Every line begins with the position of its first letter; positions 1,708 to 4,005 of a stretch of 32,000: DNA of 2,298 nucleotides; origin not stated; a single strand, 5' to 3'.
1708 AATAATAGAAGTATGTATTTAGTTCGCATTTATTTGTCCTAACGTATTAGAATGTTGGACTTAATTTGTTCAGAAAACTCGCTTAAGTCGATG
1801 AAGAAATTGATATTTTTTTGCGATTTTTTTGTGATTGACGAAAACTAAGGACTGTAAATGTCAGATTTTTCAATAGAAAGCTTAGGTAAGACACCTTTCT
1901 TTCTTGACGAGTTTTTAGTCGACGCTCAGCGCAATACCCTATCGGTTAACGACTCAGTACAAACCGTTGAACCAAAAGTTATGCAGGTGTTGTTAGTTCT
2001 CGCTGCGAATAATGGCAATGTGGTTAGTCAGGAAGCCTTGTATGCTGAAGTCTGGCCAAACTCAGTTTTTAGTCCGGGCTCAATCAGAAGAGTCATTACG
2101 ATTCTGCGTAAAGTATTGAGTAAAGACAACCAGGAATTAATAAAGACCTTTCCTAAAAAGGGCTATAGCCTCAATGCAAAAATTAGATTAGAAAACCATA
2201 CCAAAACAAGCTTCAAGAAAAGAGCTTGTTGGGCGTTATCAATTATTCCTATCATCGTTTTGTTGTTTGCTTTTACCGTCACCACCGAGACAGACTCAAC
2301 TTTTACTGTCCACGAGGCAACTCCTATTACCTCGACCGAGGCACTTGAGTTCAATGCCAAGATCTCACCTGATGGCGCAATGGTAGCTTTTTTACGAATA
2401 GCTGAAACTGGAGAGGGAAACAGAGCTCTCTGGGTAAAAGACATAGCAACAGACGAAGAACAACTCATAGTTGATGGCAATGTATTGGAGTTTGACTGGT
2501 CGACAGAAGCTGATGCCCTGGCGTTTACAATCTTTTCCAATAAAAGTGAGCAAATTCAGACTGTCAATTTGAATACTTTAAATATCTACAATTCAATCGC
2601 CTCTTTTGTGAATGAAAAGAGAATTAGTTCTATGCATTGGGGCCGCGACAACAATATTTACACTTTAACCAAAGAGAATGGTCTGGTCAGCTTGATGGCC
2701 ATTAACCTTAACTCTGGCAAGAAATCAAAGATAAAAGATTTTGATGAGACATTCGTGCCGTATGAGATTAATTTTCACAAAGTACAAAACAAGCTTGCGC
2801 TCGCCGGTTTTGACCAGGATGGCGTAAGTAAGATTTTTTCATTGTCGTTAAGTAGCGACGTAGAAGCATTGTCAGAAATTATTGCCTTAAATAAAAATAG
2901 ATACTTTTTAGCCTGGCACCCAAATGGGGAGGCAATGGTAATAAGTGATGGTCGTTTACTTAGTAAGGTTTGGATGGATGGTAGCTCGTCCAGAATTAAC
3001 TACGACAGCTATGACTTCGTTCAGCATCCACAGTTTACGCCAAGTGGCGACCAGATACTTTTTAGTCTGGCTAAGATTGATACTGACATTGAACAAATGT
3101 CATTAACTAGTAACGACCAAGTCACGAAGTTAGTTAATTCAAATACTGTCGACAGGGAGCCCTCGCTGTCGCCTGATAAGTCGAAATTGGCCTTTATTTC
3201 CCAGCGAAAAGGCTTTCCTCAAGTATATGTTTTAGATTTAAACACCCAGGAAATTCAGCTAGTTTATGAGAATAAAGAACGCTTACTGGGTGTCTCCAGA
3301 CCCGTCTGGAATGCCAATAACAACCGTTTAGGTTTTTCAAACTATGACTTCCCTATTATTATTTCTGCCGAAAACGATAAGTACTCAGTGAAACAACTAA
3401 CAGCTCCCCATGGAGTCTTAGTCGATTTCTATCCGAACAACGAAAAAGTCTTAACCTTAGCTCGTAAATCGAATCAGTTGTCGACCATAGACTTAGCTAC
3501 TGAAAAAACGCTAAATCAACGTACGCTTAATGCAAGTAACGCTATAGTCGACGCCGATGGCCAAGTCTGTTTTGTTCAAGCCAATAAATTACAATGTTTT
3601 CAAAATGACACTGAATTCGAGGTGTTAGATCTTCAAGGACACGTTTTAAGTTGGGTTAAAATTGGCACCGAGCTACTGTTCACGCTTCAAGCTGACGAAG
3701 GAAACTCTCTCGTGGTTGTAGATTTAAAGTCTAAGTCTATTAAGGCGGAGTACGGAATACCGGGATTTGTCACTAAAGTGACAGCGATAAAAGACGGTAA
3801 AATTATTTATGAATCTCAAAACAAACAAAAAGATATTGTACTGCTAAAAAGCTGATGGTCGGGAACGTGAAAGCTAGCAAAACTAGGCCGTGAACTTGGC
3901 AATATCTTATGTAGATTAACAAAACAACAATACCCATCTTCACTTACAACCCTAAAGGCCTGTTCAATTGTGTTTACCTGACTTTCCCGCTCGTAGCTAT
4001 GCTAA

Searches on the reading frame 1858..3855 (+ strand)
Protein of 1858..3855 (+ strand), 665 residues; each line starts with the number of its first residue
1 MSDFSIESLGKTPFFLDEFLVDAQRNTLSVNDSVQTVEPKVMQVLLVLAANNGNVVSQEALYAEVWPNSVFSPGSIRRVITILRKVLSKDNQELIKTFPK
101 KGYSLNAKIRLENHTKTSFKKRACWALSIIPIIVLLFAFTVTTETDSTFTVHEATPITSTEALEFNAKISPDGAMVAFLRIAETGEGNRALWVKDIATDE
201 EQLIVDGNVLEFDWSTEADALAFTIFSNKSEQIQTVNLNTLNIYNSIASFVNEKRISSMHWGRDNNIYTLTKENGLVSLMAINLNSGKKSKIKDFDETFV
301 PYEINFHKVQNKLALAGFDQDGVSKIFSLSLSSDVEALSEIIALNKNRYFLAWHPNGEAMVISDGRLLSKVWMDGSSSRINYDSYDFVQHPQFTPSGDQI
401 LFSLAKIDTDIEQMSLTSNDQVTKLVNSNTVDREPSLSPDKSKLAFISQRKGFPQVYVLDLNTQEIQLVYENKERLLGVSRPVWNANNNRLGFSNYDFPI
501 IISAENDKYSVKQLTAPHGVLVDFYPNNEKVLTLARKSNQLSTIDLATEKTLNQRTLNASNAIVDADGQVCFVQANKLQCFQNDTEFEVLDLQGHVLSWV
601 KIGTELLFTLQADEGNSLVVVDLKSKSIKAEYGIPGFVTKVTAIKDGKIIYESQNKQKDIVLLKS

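Call 4: search_protein_families(library=pfam, proteins=[window:1858-3855:+], max_evalue=1)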
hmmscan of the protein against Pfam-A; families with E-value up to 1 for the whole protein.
window:1858-3855:+ (665 aa): 9 families
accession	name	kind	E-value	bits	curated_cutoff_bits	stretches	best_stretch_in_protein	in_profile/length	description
PF00486.34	Trans_reg_C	-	2.9e-12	46.9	26.2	1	37-105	6-77/77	Transcriptional regulatory protein, C terminal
PF07676.18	PD40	-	2.3e-10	40.6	20.9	2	424-458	3-38/38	WD40-like Beta Propeller Repeat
PF25174.1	Beta-prop_THOC3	-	8.3e-09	35.3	305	2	200-320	82-193/272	THOC3 beta-propeller domain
PF12894.13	ANAPC4_WD40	-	0.00014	22.5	22.9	1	213-282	2-67/91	Anaphase-promoting complex subunit 4 WD40 domain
PF24807.1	WD40_CDC20-Fz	-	0.00019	21.3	200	1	211-365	56-197/292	CDC20/Fizzy WD40 domain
PF23775.1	Beta-prop_RIG_2nd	-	0.00036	20.5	80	1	202-280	33-104/278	RIG second beta-propeller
PF00930.27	DPPIV_N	-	0.0013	18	22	0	419-467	227-273/354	Dipeptidyl peptidase IV (DPP IV) N-terminal region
PF23500.1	DUF7133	-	0.015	15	27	1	244-435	123-306/385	Domain of unknown function (DUF7133)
PF10647.15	Gmad1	-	0.027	14.7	20.5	0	431-487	24-75/251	Lipoprotein LpqB beta-propeller domain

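Call 5: search_protein_families(library=padloc, proteins=[window:1858-3855:+], max_evalue=1)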
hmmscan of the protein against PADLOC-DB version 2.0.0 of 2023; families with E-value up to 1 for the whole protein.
window:1858-3855:+ (665 aa): 1 family
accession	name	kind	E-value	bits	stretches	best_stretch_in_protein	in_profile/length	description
PDLC04716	PDC-M58B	-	0.00075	17.6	1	408-477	7-76/165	-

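Call 6: search_protein_families(library=ncbifam, proteins=[window:1858-3855:+], max_evalue=1)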
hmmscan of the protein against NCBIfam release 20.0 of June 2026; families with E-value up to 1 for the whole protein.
window:1858-3855:+ (665 aa): 27 families (the best 25 are shown)
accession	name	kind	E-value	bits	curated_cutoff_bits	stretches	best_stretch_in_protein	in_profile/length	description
TIGR02800.1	propeller_TolB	equivalog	1.5e-19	70.3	343.15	2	388-493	237-339/418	Tol-Pal system beta propeller repeat protein TolB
NF002183.0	PRK01029.1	equivalog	9.5e-14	51.3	405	2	380-495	275-389/429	Tol-Pal system protein TolB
NF007540.1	PRK10153.1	equivalog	1.5e-12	47.2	400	1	15-117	7-112/516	lysine decarboxylation/transport transcriptional activator CadC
NF009037.0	PRK12370.1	equivalog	7.3e-12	44.5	589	1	10-116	10-116/553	HilA/EilA family virulence transcriptional regulator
NF053518.1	DipepPtdsDpp5Prph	equivalog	2.4e-07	29.7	900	2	411-556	229-379/655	dipeptidyl-peptidase Dpp5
NF033117.2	vanR_ACDEGLN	exception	5.6e-07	29.4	350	1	20-104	137-224/226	VanR-ABDEGLN family response regulator transcription factor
NF051850.1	RespRegRprY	equivalog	7e-07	28.9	370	1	16-107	136-228/234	response regulator transcription factor RprY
NF005568.0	PRK07239.1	equivalog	1.3e-06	27.6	273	1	24-108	293-374/381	uroporphyrinogen-III synthase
NF003124.0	PRK04043.1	equivalog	2.1e-06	26.8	428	1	395-516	242-366/419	Tol-Pal system protein TolB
NF000401.1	vanR-A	exception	7.8e-06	25.5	500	1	30-104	150-228/231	vancomycin resistance response regulator transcription factor VanR-A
NF033120.0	vanR_FM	exception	1.7e-05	24.5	460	1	19-106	140-230/231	vancomycin resistance response regulator transcription factor, VanR-F/VanR-M family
NF053854.1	RespRegPhoBBctds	equivalog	1.7e-05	24.3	270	1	16-96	135-216/225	two-component system response regulator PhoB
NF008870.1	PRK11906.1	equivalog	3.1e-05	23.2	800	1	35-132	30-125/458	HilA family transcriptional regulator YgeH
NF008078.0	PRK10816.1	equivalog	3.6e-05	23.4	336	1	16-106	129-221/223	two-component system response regulator PhoP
NF033523.0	lasso_peptidase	equivalog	0.0004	19.3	400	1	167-232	93-157/638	Atxe2 family lasso peptide isopeptidase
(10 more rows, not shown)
